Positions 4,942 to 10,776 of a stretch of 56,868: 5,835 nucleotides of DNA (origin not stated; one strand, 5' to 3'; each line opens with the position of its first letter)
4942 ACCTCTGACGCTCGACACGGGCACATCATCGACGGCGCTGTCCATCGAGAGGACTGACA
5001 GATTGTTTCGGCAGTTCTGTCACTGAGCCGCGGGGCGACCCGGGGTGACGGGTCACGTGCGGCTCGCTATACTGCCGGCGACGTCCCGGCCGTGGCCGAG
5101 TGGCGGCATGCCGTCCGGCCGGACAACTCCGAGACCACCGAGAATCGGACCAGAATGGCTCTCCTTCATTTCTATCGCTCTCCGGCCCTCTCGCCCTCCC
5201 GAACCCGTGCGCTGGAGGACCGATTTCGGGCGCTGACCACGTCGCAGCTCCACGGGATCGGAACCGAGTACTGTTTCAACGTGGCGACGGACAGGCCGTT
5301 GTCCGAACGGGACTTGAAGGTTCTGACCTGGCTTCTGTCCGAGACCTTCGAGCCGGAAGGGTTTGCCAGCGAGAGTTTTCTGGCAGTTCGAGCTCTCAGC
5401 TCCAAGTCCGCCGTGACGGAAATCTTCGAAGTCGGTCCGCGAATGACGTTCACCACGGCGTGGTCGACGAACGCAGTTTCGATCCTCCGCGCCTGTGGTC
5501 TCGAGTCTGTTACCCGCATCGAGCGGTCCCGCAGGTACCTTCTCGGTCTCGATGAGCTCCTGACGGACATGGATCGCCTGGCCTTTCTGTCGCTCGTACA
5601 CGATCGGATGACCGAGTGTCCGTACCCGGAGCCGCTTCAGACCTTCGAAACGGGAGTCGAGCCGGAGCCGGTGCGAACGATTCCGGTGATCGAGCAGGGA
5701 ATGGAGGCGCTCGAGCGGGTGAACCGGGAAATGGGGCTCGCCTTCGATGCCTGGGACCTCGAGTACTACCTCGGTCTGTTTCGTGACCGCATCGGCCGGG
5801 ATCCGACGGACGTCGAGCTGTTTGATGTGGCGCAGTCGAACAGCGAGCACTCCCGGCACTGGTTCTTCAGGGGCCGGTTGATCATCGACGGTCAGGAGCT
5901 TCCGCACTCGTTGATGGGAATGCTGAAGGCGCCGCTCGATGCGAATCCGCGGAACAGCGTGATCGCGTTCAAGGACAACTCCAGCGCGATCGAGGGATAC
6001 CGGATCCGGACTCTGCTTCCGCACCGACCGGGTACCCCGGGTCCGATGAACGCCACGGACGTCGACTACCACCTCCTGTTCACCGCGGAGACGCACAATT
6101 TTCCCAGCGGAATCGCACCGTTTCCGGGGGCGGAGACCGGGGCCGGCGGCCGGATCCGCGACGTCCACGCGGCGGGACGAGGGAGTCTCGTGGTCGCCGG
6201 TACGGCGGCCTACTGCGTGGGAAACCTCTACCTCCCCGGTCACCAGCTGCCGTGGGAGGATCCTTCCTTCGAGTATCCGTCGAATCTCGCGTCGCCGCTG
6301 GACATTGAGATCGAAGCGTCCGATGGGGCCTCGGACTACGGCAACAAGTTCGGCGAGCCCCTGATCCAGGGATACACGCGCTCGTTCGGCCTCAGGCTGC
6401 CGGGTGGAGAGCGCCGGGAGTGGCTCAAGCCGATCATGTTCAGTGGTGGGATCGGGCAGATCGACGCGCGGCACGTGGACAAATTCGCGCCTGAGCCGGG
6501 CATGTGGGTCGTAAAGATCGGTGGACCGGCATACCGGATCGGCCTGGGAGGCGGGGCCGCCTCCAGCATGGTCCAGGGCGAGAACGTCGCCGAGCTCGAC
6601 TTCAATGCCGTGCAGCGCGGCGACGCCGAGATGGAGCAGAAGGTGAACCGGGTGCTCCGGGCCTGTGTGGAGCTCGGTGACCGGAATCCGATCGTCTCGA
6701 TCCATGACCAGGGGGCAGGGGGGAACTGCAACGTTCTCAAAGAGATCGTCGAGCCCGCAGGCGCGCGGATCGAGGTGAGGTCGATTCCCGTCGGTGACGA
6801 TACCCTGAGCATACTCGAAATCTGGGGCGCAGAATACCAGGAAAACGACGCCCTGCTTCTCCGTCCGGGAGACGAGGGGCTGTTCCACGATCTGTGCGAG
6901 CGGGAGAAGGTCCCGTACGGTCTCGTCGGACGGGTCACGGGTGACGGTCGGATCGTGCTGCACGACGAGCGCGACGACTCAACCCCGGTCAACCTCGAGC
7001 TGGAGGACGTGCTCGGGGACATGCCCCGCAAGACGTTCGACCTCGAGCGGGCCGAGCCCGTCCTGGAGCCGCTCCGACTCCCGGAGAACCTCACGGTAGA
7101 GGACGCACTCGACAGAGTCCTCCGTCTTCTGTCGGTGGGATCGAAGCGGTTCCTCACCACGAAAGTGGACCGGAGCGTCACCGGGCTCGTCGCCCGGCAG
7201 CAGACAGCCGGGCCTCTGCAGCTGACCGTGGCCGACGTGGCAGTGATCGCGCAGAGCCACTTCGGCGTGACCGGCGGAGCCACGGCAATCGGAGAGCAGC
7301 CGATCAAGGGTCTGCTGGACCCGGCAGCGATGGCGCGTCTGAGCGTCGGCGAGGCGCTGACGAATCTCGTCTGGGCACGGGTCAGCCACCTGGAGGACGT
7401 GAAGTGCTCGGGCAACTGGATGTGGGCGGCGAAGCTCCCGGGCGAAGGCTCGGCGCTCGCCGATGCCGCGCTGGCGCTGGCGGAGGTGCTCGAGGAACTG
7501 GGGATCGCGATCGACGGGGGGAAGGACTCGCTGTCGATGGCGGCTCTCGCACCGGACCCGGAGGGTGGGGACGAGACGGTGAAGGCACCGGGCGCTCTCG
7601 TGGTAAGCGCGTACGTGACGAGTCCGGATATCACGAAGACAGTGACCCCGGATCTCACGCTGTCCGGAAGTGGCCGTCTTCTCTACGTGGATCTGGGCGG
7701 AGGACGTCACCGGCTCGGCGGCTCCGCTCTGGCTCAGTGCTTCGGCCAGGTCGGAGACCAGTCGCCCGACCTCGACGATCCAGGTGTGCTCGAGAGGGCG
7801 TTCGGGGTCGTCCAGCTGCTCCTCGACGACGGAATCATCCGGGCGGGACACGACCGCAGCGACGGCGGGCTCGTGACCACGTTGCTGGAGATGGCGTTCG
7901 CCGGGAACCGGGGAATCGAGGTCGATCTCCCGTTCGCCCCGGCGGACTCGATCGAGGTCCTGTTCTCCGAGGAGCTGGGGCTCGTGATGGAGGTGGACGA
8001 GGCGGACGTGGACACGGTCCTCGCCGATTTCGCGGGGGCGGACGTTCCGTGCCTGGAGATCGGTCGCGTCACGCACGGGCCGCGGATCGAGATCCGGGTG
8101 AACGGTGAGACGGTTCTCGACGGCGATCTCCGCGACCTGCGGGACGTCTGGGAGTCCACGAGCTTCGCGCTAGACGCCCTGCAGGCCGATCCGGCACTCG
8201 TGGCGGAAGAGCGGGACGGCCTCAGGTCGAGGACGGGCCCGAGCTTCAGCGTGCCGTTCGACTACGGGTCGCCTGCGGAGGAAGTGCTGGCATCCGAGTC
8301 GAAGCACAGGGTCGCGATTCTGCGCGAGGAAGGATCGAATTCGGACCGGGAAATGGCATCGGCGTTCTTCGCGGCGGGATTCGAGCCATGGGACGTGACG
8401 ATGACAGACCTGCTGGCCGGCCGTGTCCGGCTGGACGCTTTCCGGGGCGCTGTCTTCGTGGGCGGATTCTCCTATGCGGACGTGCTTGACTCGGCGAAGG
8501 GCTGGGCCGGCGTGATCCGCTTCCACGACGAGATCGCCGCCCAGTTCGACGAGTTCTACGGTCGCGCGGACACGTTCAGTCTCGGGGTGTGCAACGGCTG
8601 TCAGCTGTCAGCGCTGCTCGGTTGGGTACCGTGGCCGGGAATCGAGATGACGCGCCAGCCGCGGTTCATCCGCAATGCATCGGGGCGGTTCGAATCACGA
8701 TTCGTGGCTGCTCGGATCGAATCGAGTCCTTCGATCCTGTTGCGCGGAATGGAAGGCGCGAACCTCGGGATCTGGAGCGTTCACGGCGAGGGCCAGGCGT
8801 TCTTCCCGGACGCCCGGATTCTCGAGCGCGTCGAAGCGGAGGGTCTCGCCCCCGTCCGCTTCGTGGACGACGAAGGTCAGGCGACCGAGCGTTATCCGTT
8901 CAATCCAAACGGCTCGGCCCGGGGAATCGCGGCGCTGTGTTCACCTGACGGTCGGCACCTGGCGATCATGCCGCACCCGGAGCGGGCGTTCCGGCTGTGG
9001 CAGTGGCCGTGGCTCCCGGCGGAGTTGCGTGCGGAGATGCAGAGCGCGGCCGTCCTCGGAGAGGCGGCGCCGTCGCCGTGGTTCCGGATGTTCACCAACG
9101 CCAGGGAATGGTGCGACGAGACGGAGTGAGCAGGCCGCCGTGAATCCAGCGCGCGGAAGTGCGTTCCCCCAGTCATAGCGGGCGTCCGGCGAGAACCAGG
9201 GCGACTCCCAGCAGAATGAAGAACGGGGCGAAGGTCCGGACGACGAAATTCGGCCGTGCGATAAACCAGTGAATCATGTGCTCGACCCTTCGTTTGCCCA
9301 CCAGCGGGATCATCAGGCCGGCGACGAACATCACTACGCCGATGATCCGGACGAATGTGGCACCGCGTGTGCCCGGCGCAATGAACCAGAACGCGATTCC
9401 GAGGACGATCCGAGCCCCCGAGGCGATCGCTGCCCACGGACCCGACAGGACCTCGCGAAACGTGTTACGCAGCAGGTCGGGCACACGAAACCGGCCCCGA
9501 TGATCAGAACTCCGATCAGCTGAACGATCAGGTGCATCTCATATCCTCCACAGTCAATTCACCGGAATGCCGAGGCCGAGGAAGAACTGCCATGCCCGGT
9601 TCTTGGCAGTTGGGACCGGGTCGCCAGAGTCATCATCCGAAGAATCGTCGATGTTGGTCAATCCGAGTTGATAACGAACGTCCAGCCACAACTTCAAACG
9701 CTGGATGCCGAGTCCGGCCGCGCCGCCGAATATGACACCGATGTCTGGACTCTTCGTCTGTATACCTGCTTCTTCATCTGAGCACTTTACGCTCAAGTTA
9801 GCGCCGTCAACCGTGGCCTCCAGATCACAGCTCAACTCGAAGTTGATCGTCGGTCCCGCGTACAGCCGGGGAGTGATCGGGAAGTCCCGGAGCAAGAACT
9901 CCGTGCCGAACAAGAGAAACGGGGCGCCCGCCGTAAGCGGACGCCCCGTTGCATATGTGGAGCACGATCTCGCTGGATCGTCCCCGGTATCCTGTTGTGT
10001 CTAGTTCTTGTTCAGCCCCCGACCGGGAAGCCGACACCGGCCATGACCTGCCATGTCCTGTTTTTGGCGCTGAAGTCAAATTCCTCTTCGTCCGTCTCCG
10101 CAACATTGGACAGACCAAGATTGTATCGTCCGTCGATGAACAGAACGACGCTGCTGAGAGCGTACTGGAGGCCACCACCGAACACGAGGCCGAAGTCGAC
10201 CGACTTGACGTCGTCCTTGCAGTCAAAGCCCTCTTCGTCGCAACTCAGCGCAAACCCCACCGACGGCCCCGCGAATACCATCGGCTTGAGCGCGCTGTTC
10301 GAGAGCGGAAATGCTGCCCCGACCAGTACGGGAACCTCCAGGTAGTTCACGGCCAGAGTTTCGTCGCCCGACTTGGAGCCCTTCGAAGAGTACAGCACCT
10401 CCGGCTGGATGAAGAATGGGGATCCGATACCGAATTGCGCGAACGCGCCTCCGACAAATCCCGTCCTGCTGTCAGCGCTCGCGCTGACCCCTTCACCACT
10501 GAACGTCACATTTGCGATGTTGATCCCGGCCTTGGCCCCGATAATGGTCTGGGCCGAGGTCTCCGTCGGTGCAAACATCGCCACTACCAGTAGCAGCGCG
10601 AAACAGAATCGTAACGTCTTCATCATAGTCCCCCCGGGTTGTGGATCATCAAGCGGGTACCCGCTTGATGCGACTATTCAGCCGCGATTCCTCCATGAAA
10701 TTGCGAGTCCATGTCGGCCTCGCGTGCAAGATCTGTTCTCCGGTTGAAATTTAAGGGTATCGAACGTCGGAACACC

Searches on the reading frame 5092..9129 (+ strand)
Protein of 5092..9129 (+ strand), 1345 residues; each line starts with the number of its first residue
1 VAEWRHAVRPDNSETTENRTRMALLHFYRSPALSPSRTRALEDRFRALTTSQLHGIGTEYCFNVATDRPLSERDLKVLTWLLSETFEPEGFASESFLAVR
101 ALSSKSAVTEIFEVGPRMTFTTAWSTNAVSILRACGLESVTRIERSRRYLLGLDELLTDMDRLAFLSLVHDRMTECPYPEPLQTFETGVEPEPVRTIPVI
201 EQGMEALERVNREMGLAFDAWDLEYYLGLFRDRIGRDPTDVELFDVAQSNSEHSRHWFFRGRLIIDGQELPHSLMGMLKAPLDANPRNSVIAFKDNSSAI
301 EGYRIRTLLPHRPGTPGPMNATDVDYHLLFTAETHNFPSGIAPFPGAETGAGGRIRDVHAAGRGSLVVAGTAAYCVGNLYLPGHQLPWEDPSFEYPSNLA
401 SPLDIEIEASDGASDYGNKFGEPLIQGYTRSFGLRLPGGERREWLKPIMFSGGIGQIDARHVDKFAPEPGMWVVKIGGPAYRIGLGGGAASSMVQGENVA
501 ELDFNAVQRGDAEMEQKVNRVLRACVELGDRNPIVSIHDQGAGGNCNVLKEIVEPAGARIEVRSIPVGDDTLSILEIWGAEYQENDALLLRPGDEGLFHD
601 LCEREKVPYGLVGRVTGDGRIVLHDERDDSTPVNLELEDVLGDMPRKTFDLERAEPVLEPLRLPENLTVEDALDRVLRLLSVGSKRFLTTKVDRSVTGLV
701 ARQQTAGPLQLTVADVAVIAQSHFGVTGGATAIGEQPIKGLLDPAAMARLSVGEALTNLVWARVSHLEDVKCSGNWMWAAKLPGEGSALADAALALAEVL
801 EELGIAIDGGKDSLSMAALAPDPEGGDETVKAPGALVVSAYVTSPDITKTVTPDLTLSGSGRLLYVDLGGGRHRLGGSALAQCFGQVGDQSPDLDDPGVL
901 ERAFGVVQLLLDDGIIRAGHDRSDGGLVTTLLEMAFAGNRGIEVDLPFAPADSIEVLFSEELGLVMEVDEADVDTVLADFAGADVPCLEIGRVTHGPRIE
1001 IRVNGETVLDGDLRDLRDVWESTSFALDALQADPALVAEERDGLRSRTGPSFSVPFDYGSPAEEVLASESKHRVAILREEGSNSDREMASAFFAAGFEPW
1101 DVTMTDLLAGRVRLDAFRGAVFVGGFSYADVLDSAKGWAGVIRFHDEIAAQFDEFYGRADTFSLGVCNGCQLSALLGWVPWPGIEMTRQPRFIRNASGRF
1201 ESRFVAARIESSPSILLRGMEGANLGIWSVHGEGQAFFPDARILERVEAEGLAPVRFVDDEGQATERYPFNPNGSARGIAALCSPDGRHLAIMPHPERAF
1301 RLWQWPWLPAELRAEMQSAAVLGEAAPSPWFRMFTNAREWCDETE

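Call 53: search_protein_families(library=pfam, proteins=[window:5092-9129:+], max_evalue=0.001)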
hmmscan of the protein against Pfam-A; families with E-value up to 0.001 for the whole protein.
window:5092-9129:+ (1345 aa): 5 families
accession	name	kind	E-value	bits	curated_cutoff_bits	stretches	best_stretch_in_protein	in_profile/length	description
PF13507.12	GATase_5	-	8.2e-101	336.9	27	1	1071-1341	1-260/260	CobB/CobQ-like glutamine amidotransferase domain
PF22689.1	FGAR-AT_PurM_N-like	-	5.2e-56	189.2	27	1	684-842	1-159/160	FGAR-AT PurM_N-like domain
PF02769.27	AIRS_C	-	2.4e-47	161.4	23.1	2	468-624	1-154/156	AIR synthase related protein, C-terminal domain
PF18076.6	FGAR-AT_N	-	7.3e-20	71.5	26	1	59-179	1-106/115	Formylglycinamide ribonucleotide amidotransferase N-terminal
PF18072.6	FGAR-AT_linker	-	3.2e-10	40.8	26.6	1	207-256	1-49/50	Formylglycinamide ribonucleotide amidotransferase linker domain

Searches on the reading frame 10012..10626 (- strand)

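Call 53: search_protein_families(library=pfam, proteins=[window:10012-10626:-], max_evalue=0.001)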
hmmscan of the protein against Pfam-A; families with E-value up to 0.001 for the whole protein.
window:10012-10626:- (204 aa): 2 families
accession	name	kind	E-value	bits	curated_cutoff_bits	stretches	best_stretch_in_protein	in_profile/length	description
PF13568.12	OMP_b-brl_2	-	1.7e-20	74.2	27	1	29-176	11-174/175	Outer membrane protein beta-barrel domain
PF13505.12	OMP_b-brl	-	5.2e-20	72.8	28.7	1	10-200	2-175/175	Outer membrane protein beta-barrel domain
